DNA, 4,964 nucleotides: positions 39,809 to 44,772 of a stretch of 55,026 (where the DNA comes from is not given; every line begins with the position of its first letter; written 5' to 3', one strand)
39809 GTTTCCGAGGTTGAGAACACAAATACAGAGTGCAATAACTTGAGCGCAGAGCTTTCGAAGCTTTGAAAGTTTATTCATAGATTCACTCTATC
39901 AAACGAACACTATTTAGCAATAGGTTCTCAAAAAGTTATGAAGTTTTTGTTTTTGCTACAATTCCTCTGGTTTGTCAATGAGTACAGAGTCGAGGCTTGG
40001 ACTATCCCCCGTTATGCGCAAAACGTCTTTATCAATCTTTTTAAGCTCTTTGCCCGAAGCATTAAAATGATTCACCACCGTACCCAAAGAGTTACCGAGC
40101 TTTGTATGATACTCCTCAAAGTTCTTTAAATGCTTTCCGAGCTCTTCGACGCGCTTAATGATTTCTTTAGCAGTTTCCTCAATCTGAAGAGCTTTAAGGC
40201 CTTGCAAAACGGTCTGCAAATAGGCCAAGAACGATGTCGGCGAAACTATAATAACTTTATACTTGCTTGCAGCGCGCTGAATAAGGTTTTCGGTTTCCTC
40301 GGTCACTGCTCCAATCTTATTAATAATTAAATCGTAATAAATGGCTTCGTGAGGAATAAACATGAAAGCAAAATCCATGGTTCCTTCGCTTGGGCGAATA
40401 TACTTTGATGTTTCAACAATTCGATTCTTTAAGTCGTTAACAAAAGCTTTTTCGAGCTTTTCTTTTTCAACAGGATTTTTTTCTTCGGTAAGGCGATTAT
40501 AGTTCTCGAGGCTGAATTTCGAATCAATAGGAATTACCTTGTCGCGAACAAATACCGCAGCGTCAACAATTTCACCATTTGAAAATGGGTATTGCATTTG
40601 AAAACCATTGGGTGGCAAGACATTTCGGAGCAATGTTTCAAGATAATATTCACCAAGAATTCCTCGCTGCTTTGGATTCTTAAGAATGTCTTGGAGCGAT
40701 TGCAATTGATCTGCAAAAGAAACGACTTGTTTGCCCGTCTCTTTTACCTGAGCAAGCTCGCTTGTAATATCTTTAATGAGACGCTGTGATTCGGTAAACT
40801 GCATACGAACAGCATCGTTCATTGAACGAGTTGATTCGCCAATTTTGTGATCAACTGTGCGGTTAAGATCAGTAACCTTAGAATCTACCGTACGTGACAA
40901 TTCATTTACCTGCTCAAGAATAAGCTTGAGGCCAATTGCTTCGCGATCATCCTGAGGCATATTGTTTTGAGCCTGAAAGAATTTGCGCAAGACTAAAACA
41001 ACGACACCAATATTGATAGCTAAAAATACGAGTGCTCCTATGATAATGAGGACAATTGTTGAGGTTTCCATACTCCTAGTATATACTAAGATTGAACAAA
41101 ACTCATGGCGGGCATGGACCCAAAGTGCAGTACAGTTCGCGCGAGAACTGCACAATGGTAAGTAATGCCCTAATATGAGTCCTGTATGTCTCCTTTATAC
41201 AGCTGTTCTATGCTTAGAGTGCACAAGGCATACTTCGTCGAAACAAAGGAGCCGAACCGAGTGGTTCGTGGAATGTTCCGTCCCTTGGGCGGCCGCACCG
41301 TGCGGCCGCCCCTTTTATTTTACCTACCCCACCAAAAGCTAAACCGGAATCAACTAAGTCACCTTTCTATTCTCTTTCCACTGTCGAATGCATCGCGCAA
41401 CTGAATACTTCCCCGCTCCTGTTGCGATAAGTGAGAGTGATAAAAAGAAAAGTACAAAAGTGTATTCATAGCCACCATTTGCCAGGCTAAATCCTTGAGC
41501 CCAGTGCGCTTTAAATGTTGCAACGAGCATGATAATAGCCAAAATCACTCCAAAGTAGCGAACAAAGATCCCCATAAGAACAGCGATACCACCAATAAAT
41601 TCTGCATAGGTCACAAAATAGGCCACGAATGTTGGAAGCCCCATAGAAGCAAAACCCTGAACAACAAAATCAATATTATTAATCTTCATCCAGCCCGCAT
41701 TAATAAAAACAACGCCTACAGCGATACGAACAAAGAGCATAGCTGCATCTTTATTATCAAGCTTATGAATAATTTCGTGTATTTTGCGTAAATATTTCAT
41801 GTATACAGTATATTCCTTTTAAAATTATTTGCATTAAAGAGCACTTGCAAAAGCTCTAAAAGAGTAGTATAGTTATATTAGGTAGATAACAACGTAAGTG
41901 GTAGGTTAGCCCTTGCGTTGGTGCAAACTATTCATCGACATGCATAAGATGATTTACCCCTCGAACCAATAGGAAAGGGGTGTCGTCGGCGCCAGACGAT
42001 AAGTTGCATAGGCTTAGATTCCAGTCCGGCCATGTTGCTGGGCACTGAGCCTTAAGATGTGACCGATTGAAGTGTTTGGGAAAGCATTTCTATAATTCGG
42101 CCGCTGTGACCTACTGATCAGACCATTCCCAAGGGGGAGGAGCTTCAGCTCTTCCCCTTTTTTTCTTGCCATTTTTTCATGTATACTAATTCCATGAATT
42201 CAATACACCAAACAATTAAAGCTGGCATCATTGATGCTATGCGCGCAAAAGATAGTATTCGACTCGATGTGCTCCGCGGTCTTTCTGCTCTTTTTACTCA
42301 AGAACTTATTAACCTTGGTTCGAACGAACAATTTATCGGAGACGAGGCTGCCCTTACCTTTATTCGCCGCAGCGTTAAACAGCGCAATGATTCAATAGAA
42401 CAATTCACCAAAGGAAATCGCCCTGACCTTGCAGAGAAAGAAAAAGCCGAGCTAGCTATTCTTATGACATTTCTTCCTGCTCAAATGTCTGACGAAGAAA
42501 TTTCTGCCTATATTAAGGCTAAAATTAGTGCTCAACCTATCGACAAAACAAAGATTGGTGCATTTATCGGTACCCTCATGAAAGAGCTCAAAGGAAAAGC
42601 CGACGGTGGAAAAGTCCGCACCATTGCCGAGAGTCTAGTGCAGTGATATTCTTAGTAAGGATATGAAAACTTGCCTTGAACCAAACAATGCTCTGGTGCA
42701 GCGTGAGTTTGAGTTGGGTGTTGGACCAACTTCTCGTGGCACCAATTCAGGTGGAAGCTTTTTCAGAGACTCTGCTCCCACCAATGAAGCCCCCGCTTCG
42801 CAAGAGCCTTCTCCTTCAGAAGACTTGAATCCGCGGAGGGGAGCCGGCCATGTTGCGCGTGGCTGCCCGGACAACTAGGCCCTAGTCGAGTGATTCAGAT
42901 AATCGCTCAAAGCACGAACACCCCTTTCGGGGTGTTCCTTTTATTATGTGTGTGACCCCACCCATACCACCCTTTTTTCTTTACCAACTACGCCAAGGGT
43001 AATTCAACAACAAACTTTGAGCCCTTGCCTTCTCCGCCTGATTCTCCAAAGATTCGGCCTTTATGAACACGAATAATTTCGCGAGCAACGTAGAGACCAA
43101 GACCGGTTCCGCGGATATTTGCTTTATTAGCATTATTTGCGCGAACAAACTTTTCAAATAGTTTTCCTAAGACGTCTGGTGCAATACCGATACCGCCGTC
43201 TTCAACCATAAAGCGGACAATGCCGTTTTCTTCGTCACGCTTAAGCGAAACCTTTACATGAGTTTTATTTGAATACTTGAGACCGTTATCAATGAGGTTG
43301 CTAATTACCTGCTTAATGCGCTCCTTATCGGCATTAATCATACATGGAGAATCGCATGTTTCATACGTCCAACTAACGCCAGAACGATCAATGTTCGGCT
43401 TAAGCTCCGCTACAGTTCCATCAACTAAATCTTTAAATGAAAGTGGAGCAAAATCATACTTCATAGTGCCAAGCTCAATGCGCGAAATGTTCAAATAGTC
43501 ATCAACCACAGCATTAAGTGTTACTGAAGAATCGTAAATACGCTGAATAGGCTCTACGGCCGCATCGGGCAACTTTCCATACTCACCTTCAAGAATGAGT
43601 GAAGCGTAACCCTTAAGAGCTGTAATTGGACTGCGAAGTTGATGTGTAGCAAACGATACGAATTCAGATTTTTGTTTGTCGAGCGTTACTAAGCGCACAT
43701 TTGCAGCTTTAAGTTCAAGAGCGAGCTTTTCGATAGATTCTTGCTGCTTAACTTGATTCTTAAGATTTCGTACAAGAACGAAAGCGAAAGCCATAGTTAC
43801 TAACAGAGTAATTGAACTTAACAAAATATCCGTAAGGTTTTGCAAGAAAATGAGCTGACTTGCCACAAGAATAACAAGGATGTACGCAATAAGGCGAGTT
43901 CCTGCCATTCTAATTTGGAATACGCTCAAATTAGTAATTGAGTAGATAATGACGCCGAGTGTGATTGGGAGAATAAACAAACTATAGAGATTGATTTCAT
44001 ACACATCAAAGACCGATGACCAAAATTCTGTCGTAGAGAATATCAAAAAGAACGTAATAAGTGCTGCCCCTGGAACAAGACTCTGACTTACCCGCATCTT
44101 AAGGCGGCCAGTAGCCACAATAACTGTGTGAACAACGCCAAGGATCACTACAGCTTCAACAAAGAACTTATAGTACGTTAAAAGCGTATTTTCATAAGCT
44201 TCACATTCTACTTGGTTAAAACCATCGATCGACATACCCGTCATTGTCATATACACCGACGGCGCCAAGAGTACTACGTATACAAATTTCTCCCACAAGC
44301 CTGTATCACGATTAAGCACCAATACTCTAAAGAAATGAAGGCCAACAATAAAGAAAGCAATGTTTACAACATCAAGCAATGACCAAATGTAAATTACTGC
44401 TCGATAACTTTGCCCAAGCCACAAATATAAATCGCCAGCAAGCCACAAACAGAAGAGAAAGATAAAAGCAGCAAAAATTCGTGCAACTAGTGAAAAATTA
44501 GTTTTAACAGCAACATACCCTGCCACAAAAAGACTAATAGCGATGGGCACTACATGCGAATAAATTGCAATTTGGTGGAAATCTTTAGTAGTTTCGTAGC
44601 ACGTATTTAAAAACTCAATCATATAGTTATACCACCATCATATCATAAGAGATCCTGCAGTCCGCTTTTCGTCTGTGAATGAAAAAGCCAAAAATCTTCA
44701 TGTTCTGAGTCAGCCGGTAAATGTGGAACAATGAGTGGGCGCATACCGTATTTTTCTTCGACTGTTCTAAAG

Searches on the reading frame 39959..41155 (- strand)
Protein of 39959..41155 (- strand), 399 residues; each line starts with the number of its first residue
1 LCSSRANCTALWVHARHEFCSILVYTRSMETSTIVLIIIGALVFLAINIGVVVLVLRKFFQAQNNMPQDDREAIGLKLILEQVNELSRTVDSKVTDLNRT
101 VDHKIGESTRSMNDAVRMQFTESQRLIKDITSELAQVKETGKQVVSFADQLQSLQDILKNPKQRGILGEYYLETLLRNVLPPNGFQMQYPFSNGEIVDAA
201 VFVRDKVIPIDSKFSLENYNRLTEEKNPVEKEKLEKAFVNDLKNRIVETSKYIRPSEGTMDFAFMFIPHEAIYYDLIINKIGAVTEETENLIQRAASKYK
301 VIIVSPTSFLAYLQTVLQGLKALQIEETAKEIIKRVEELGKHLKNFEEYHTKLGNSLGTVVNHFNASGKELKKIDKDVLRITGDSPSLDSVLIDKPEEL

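Call 40: search_protein_families(library=pfam, proteins=[window:39959-41155:-], max_evalue=0.00001)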
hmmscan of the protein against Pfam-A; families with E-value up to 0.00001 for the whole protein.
window:39959-41155:- (399 aa): 1 family
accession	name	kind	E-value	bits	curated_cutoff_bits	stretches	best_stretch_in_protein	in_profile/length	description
PF02646.22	RmuC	-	1.4e-51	175.8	26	1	104-372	9-271/291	RmuC family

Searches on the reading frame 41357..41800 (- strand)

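Call 40: search_protein_families(library=pfam, proteins=[window:41357-41800:-], max_evalue=0.00001)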
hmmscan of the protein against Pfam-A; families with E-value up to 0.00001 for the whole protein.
window:41357-41800:- (148 aa): 3 families
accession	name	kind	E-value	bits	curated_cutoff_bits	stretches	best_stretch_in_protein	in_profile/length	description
PF07681.17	DoxX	-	7.7e-20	71.8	23.6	1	21-100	2-85/85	DoxX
PF04173.18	DoxD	-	8e-06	26.3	22.7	0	62-140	70-146/167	TQO small subunit DoxD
PF07291.16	MauE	-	8.2e-06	26.6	27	1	19-96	3-85/128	Methylamine utilisation protein MauE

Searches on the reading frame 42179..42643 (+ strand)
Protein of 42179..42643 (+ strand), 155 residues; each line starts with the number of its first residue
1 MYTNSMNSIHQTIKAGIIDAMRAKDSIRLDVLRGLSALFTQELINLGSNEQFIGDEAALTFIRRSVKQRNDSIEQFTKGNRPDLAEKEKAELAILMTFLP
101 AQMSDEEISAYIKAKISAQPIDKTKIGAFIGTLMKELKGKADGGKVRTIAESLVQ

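Call 40: search_protein_families(library=pfam, proteins=[window:42179-42643:+], max_evalue=0.00001)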
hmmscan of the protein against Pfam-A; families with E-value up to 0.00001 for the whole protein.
window:42179-42643:+ (155 aa): 1 family
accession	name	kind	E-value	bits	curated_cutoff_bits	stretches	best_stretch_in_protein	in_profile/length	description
PF09424.15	YqeY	-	1.2e-35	123.1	27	1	11-150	2-139/143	Yqey-like protein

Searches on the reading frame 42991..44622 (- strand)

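Call 40: search_protein_families(library=pfam, proteins=[window:42991-44622:-], max_evalue=0.00001)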
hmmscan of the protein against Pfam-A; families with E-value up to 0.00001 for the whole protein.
window:42991-44622:- (544 aa): 2 families
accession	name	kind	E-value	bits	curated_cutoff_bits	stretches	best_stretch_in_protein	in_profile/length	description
PF02518.31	HATPase_c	-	4.8e-25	88.6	26.4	1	432-543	2-109/111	Histidine kinase-, DNA gyrase B-, and HSP90-like ATPase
PF00512.31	HisKA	-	2e-12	47.4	26.9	1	317-384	1-65/66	His Kinase A (phospho-acceptor) domain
